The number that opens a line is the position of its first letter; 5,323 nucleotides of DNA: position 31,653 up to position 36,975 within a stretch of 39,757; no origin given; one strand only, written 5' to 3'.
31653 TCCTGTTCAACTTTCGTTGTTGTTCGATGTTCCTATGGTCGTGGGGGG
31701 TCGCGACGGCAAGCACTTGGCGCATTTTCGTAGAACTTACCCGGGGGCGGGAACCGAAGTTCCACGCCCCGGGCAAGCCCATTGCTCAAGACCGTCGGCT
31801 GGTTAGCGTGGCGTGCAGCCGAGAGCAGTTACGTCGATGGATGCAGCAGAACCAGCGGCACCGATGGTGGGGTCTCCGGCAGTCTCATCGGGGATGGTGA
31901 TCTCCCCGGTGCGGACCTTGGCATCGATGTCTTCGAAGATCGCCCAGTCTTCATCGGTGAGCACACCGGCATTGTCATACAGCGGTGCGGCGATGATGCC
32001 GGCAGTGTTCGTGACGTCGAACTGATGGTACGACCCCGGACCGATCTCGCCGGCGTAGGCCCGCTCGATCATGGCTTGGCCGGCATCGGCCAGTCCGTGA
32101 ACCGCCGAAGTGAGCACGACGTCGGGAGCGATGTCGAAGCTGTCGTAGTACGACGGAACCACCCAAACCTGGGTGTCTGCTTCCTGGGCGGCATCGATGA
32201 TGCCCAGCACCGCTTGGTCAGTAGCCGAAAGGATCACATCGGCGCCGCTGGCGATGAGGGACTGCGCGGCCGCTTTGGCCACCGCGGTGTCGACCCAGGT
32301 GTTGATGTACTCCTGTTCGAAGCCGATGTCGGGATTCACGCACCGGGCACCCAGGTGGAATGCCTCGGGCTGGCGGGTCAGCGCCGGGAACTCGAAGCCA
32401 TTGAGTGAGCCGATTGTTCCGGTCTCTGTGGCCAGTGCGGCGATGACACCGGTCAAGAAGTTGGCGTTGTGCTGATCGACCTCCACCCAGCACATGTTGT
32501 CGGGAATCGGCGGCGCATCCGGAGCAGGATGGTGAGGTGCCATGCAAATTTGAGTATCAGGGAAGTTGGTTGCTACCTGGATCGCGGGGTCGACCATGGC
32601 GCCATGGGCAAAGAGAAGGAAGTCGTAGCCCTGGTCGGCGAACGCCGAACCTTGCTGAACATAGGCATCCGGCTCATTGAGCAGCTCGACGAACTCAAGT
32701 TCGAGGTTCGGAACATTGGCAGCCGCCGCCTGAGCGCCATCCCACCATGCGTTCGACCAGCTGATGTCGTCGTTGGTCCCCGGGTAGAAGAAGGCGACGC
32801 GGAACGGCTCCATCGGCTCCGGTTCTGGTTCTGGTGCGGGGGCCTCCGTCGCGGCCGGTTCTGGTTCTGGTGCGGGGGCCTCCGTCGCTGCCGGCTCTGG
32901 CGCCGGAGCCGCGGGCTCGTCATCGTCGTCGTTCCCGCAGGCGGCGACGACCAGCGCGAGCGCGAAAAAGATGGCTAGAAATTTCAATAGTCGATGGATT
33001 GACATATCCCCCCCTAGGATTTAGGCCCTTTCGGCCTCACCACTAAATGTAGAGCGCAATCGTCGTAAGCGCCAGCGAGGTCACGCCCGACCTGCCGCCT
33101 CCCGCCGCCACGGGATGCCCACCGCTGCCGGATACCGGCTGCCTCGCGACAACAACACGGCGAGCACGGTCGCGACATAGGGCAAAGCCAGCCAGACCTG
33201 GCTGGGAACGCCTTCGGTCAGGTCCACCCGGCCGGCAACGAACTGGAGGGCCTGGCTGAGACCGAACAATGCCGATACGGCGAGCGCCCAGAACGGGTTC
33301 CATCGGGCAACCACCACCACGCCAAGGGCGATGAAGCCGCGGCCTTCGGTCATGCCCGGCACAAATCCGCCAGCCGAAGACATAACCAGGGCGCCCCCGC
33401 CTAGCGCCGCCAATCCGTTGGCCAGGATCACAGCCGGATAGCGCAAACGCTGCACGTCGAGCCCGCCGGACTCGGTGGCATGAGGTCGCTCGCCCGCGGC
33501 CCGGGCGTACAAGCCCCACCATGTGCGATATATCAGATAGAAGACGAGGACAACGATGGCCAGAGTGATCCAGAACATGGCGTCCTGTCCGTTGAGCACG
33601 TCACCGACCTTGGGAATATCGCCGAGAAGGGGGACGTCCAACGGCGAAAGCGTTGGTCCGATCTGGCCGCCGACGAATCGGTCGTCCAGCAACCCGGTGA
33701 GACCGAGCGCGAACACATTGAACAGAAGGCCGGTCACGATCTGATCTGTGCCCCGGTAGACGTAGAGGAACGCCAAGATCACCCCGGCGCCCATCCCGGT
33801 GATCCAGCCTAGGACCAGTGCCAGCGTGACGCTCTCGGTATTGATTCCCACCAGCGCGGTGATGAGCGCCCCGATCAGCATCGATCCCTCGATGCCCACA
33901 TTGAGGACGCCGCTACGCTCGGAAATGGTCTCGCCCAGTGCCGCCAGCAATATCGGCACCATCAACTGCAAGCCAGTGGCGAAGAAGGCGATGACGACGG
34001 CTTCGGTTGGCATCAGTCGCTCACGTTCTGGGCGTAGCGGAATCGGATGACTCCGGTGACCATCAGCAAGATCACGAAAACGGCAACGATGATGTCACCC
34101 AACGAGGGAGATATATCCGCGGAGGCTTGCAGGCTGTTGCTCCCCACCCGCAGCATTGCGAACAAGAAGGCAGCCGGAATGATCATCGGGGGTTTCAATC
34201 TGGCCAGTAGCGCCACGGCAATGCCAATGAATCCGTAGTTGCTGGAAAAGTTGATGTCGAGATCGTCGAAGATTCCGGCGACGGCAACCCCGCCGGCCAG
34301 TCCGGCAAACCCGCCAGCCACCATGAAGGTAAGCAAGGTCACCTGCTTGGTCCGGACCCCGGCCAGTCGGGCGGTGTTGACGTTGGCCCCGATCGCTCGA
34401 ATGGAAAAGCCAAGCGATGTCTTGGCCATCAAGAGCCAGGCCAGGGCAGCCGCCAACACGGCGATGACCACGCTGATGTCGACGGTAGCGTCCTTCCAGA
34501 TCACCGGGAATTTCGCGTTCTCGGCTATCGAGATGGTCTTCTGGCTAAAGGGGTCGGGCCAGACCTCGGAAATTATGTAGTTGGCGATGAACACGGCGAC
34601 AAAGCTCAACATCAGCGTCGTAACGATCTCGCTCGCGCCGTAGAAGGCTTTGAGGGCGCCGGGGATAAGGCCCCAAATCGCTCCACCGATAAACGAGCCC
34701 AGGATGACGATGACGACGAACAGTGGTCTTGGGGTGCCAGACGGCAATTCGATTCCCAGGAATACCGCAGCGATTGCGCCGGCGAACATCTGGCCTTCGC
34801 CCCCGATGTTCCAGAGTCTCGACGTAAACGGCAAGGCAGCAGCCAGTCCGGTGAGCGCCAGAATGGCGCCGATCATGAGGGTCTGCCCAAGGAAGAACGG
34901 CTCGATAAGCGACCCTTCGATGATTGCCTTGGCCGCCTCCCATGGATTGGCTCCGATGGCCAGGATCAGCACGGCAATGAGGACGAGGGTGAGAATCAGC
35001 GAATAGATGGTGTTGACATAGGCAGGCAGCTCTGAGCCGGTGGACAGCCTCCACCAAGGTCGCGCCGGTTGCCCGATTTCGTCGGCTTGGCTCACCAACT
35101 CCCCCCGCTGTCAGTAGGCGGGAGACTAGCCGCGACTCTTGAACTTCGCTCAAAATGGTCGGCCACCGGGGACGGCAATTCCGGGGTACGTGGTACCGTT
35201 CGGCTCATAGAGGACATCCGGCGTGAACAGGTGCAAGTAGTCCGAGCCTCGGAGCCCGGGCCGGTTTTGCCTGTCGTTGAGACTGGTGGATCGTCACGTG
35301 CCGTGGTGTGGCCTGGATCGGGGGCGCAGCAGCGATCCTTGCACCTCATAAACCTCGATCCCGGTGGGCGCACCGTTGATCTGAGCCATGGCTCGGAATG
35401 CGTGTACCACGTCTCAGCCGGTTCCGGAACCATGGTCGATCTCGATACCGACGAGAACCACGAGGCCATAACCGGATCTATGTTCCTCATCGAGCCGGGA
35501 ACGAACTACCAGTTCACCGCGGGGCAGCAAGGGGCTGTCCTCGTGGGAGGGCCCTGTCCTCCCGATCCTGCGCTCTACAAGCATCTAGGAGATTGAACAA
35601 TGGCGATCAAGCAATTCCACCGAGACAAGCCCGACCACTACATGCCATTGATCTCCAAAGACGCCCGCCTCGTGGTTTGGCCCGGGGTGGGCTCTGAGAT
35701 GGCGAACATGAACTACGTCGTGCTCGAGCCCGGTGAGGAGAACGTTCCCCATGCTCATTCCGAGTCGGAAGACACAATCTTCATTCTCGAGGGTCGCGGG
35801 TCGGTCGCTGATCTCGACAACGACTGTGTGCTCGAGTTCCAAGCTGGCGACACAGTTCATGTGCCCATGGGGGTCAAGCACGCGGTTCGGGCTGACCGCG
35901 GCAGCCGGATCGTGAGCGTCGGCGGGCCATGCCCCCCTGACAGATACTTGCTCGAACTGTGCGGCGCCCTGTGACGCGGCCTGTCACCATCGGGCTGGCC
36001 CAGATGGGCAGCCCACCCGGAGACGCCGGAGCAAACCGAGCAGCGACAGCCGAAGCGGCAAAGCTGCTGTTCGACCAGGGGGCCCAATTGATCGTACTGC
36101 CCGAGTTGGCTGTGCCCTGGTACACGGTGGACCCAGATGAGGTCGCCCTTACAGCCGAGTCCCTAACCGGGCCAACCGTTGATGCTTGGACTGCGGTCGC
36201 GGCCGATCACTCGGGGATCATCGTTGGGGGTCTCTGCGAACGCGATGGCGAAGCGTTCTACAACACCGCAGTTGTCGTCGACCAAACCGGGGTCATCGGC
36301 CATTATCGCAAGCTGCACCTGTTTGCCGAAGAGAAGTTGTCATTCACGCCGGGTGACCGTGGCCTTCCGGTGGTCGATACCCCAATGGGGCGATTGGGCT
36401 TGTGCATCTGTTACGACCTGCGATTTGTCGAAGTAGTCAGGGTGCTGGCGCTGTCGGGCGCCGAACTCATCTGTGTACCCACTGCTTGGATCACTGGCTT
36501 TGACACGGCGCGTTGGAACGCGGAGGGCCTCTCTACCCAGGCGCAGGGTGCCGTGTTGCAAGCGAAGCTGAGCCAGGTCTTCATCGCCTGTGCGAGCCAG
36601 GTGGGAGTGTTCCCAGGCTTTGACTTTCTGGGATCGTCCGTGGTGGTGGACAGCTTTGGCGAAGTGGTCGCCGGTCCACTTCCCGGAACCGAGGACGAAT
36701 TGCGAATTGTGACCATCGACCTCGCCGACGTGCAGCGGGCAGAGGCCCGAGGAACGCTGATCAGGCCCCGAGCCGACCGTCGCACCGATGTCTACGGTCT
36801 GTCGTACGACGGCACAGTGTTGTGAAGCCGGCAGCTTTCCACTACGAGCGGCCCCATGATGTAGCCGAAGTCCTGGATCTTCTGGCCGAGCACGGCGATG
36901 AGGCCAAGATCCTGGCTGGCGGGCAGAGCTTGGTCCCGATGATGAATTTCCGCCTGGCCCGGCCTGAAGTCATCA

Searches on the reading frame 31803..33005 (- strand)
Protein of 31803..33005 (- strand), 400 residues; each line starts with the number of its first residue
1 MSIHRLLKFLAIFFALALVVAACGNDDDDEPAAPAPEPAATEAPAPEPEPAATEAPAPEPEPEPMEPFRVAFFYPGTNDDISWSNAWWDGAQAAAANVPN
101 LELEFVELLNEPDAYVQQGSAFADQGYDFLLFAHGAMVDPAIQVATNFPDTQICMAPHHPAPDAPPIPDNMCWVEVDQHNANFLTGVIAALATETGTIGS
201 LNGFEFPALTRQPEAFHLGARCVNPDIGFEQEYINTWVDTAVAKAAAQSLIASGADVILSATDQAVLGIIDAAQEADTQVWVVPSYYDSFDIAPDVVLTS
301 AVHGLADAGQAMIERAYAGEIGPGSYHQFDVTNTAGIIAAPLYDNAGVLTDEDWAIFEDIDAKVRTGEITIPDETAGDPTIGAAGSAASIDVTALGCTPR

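Call 8: search_protein_families(library=pfam, proteins=[window:31803-33005:-], max_evalue=0.001)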
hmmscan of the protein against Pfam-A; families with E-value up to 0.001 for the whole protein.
window:31803-33005:- (400 aa): 1 family
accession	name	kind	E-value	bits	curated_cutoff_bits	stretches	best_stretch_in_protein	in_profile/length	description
PF02608.20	Bmp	-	2.9e-44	151.7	24.1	1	69-373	3-299/301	ABC transporter substrate-binding protein PnrA-like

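Call 29: search_protein_families(library=ncbifam, proteins=[window:31803-33005:-], max_evalue=0.00001)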
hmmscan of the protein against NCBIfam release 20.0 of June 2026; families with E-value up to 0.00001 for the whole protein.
window:31803-33005:- (400 aa): 1 family
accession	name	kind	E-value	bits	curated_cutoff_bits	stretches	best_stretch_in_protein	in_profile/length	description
NF047927.1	ABC_BMP_B6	equivalog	3.6e-24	85.5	400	1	69-374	4-302/314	putative B6 ABC transporter substrate-binding protein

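Call 42: search_solved_structures(query=window:31803-33005:-, max_evalue=0.001)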
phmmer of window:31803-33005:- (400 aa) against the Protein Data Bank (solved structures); distinct sequences matched with E-value up to 0.001: 12.
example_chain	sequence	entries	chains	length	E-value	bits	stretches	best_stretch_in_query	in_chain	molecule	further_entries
7x0r_A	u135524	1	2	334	1.2e-21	80.9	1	76-372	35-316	Lbp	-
6pi5_A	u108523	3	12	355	3.6e-21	79.3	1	65-369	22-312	Atrazine periplasmic binding protein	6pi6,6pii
3s99_A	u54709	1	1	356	1.5e-18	70.6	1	55-369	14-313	Basic membrane lipoprotein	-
9q1u_A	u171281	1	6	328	2.3e-17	66.8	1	69-304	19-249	Basic membrane protein A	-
2fqw_A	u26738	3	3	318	8.9e-17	64.8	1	76-335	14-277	Membrane lipoprotein tmpC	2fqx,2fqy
4p98_A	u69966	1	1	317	2.7e-16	63.2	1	69-373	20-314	Extracellular solute-binding protein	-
6shu_A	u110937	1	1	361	1.8e-13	54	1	152-305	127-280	Basic membrane protein D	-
6yab_AAA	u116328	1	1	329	4e-09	39.6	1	76-275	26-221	Lipoprotein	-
6ya3_C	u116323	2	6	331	4.1e-09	39.6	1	76-275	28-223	Lipoprotein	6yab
6y9u_A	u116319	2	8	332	4.1e-09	39.6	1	76-275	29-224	Lipoprotein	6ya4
6yab_DDD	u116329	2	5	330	5.2e-09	39.2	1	76-274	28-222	Lipoprotein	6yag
4iil_A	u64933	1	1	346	4.2e-06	29.7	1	67-302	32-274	Membrane lipoprotein TpN38(b)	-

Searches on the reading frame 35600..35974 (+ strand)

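Call 8: search_protein_families(library=pfam, proteins=[window:35600-35974:+], max_evalue=0.001)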
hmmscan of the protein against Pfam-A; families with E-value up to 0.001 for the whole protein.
window:35600-35974:+ (124 aa): 2 families
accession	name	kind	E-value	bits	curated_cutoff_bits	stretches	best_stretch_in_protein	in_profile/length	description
PF07883.17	Cupin_2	-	1.3e-12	47.7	27.2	1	39-99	2-59/70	Cupin domain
PF00190.28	Cupin_1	-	2.4e-07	30.9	22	1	28-104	26-107/151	Cupin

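Call 29: search_protein_families(library=ncbifam, proteins=[window:35600-35974:+], max_evalue=0.00001)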
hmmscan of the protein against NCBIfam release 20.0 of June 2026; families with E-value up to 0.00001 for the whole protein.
window:35600-35974:+ (124 aa): 1 family
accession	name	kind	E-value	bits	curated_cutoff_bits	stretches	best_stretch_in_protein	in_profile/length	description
NF049940.1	MandnitrLy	equivalog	8.1e-06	25.7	140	1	34-98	34-96/130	(R)-mandelonitrile lyase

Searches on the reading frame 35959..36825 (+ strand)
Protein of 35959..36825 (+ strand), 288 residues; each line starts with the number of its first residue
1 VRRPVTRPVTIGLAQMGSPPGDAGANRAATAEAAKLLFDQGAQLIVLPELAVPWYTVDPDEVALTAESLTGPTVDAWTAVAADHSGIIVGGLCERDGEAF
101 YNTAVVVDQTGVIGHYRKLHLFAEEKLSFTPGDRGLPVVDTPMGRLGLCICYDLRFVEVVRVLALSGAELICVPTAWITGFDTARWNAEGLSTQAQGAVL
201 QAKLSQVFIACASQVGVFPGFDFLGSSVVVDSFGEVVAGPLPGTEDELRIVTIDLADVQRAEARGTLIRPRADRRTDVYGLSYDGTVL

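Call 8: search_protein_families(library=pfam, proteins=[window:35959-36825:+], max_evalue=0.001)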
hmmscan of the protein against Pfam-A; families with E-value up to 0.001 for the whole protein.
window:35959-36825:+ (288 aa): 1 family
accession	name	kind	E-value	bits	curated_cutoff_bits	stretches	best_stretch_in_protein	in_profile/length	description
PF00795.27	CN_hydrolase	-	4.1e-48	164.4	23.2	1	11-261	2-254/256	Carbon-nitrogen hydrolase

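Call 29: search_protein_families(library=ncbifam, proteins=[window:35959-36825:+], max_evalue=0.00001)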
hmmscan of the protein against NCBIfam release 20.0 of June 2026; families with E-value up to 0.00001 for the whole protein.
window:35959-36825:+ (288 aa): 10 families
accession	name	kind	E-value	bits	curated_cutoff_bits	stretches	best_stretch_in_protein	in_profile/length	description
NF040852.1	nitrile_Arch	equivalog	8.2e-34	116.9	500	1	22-260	14-242/262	nitrilase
TIGR03381.1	agmatine_aguB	equivalog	2.7e-32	112.2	410.25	1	21-280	12-277/279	N-carbamoylputrescine amidase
NF033621.1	de_GSH_amidase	exception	2.2e-26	92.8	355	1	38-262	28-244/260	deaminated glutathione amidase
NF009803.0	PRK13287.1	equivalog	3.7e-18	65.4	406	1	41-264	52-266/333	formamidase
NF010588.0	PRK13981.1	equivalog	1.2e-17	63.5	479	1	9-259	5-250/546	NAD+ synthase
NF043013.1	DeGluthAmidYersProt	equivalog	2.2e-17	63.1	500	1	38-238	31-237/278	deaminated glutathione amidase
TIGR04048.1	nitrile_sll0784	equivalog_domain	5.7e-12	45.2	502.6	1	36-153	30-161/301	Nit6803 family nitrilase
TIGR00546.1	lnt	equivalog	1.6e-10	40.7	132.9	0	35-122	192-274/395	apolipoprotein N-acyltransferase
NF007757.0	PRK10438.1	equivalog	2.3e-10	40.1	249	1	40-239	33-219/256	amidohydrolase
NF009802.0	PRK13286.1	equivalog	6.4e-10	38.5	427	1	41-238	51-244/345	aliphatic amidase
